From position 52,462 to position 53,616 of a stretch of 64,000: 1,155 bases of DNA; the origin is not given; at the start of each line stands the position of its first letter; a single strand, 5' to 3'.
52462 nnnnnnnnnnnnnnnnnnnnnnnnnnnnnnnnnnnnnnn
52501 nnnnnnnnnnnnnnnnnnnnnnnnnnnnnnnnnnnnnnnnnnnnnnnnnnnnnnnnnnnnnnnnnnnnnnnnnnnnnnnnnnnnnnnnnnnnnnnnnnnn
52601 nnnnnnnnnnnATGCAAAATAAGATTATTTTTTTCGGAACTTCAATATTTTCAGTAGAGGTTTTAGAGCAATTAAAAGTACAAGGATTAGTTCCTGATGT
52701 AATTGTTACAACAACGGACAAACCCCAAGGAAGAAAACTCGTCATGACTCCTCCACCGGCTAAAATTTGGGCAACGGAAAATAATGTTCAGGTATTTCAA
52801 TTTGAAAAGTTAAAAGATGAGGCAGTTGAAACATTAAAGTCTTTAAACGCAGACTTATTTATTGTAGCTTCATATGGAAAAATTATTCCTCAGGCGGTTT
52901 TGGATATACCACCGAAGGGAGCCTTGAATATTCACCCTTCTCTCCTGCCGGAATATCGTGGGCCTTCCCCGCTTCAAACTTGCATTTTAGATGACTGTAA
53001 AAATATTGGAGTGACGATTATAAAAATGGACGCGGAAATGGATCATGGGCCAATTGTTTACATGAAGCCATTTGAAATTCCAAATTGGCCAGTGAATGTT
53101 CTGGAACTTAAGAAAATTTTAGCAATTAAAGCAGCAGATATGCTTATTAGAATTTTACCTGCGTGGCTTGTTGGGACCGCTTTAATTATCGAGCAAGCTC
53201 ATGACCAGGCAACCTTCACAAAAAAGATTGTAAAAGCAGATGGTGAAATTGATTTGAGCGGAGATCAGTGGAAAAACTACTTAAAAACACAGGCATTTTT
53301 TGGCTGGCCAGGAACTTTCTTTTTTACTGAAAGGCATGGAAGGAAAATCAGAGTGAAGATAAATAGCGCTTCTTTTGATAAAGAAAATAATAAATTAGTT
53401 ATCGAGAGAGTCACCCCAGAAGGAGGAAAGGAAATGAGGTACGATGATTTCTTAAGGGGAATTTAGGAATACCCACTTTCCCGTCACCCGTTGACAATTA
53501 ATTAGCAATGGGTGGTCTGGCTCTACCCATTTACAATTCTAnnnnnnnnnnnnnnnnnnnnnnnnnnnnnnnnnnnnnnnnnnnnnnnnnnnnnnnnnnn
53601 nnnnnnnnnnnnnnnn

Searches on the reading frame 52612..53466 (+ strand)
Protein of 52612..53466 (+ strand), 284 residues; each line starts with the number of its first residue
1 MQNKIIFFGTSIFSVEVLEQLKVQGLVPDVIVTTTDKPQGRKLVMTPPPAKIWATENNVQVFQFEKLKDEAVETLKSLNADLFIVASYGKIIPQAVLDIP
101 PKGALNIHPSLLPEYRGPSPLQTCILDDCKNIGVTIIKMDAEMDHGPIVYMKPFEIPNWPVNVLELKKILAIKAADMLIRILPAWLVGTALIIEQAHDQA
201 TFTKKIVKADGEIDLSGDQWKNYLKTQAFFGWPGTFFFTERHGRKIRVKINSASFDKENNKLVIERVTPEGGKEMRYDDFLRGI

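Call 91: search_protein_families(library=pfam, proteins=[window:52612-53466:+], max_evalue=0.001)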
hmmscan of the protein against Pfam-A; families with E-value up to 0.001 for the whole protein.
window:52612-53466:+ (284 aa): 2 families
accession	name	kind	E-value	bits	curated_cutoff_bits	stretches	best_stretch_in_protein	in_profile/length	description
PF00551.24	Formyl_trans_N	-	2.9e-31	109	26.1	1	4-156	2-156/181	Formyl transferase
PF02911.23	Formyl_trans_C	-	4.9e-05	23.9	21.1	0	205-259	1-51/100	Formyl transferase, C-terminal domain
